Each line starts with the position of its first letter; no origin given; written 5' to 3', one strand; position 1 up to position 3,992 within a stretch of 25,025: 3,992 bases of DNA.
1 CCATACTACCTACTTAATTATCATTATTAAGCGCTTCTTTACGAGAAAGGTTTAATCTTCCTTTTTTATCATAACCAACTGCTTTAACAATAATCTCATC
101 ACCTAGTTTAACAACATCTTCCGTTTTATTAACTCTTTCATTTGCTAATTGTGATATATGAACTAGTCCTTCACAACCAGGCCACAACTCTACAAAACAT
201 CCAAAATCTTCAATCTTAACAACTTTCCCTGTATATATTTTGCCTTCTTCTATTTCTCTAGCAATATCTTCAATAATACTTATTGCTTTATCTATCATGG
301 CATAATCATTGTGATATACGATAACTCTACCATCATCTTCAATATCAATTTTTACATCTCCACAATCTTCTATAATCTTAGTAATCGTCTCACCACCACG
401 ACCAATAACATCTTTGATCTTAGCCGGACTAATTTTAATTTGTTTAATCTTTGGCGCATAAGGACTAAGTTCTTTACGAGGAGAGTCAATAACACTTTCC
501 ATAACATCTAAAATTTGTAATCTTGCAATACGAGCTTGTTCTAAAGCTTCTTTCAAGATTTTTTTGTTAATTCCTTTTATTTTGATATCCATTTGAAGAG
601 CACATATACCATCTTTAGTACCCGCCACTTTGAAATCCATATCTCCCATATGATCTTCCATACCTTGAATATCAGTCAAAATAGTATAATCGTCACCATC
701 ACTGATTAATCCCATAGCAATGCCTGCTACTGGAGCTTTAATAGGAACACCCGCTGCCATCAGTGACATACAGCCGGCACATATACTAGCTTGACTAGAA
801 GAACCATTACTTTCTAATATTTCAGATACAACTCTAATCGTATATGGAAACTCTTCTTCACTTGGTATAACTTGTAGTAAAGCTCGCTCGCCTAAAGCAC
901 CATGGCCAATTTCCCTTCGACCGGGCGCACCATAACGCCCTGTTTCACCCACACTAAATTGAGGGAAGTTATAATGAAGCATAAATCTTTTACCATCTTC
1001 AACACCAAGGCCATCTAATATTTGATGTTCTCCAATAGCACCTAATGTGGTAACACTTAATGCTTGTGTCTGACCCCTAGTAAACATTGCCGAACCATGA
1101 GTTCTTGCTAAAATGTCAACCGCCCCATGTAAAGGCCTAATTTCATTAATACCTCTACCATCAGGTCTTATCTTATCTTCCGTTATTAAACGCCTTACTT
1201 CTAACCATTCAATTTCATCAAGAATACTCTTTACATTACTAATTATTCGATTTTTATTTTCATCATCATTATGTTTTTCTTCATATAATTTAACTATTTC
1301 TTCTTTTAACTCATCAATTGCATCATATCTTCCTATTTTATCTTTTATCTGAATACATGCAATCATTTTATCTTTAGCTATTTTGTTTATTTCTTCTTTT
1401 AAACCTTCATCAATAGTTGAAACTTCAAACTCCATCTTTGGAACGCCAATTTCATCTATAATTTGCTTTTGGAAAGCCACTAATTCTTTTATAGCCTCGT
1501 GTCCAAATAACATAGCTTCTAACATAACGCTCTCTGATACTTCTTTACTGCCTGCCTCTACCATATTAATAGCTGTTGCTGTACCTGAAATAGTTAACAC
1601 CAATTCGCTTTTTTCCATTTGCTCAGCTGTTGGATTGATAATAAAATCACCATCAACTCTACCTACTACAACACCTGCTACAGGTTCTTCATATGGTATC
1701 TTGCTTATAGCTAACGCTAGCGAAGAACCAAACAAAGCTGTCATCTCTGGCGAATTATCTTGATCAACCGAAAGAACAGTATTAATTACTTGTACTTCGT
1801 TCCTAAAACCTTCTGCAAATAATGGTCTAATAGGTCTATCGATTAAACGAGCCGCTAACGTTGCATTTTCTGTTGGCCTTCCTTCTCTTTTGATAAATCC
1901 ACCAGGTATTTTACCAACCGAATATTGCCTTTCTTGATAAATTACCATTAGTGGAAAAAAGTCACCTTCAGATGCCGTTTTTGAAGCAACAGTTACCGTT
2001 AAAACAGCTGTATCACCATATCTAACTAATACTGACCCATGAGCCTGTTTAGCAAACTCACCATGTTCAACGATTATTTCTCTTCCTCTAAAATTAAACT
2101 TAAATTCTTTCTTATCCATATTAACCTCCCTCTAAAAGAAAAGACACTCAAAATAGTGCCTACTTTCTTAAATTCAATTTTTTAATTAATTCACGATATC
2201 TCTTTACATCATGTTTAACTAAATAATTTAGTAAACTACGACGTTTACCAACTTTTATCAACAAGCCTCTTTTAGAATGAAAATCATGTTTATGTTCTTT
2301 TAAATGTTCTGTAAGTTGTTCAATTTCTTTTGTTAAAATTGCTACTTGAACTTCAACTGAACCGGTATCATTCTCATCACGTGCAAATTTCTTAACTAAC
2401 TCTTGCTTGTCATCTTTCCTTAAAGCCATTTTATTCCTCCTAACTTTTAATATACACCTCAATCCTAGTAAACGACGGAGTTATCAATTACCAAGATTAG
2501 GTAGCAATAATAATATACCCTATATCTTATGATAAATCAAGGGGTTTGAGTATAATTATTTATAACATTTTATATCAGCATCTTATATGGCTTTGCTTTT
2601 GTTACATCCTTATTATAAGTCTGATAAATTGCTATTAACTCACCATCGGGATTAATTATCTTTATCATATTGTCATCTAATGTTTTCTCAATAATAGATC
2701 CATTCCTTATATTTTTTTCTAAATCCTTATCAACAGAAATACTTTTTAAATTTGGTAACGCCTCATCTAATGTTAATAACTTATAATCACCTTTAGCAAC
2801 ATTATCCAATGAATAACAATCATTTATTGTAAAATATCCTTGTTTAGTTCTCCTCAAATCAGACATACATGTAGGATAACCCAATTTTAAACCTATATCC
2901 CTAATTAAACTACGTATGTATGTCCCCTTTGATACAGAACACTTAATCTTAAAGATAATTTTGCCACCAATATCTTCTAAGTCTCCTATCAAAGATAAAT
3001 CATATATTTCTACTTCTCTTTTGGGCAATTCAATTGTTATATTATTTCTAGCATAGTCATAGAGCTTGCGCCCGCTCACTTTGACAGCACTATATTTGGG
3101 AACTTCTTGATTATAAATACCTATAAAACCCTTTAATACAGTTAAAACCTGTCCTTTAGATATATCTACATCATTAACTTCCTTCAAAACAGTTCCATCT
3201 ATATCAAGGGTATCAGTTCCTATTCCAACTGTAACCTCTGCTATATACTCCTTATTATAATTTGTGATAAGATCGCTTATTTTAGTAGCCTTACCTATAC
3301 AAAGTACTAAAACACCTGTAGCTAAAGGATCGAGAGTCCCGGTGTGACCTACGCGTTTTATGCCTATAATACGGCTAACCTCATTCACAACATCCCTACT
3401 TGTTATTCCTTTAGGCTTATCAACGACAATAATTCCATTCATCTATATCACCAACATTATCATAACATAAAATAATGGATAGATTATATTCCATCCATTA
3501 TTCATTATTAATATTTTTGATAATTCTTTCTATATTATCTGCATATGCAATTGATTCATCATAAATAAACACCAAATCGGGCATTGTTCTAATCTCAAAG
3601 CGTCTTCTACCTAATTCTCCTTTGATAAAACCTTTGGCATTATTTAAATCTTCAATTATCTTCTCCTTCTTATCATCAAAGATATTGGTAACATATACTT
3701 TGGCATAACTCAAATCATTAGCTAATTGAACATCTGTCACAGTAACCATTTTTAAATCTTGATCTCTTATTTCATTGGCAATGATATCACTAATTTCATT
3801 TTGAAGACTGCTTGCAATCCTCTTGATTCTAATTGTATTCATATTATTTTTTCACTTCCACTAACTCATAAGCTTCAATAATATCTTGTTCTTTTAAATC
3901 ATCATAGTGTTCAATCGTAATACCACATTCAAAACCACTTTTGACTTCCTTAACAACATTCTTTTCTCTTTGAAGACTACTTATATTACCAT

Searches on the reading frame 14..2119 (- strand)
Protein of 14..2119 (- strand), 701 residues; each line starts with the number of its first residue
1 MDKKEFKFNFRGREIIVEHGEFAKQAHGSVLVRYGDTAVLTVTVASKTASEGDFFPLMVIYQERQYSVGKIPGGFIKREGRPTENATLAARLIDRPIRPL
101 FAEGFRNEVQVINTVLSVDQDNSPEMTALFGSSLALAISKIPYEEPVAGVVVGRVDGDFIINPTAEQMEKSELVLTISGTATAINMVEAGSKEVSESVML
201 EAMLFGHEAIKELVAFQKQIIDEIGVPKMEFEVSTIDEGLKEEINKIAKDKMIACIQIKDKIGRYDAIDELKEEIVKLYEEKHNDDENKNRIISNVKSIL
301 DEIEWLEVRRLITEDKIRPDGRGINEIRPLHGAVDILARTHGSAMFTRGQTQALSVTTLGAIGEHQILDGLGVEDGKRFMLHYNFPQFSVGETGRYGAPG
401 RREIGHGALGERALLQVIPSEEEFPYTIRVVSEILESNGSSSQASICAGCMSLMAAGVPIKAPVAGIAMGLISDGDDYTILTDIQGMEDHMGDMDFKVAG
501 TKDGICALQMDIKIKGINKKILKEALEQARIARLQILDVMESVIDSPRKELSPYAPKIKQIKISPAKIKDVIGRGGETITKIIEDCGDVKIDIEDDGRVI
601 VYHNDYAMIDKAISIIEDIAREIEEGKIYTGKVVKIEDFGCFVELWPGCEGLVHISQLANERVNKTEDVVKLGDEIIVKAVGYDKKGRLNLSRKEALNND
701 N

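Call 6: search_protein_families(library=pfam, proteins=[window:14-2119:-], max_evalue=0.001)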
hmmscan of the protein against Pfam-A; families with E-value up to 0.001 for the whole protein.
window:14-2119:- (701 aa): 5 families
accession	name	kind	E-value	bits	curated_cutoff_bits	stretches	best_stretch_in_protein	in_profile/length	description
PF01138.27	RNase_PH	-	9e-55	185.1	25.5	2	12-142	2-130/130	3' exoribonuclease family, domain 1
PF03725.20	RNase_PH_C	-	2.8e-21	75.7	20.8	2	146-209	2-67/67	3' exoribonuclease family, domain 2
PF00575.29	S1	-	3.8e-17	62.9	22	1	623-694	2-74/74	S1 RNA binding domain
PF03726.19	PNPase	-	1.8e-13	51.2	24.6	1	240-322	2-80/81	Polyribonucleotide nucleotidyltransferase, RNA binding domain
PF00013.35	KH_1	-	2e-07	31.1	21.5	1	560-618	3-66/66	KH domain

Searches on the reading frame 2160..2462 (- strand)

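Call 6: search_protein_families(library=pfam, proteins=[window:2160-2462:-], max_evalue=0.001)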
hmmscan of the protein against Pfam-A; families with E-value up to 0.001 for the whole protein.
window:2160-2462:- (100 aa): 1 family
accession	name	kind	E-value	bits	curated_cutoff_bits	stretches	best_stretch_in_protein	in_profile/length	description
PF00312.27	Ribosomal_S15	-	2.3e-35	121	31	1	19-99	1-81/81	Ribosomal protein S15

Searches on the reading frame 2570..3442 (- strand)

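Call 6: search_protein_families(library=pfam, proteins=[window:2570-3442:-], max_evalue=0.001)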
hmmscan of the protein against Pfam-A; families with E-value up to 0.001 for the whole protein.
window:2570-3442:- (290 aa): 2 families
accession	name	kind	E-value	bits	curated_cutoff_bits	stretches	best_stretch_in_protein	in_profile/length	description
PF01509.24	TruB_N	-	1.8e-47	161.9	27.3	1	24-176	2-149/149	TruB family pseudouridylate synthase (N terminal domain)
PF16198.10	TruB_C_2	-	1.1e-08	35.4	29.3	1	177-217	1-41/66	tRNA pseudouridylate synthase B C-terminal domain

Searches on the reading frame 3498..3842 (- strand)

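Call 6: search_protein_families(library=pfam, proteins=[window:3498-3842:-], max_evalue=0.001)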
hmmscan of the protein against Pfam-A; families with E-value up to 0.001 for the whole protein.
window:3498-3842:- (114 aa): 1 family
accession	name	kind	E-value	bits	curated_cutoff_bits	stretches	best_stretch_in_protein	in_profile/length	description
PF02033.23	RBFA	-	2.5e-32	111.7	34.7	1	5-108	1-105/105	Ribosome-binding factor A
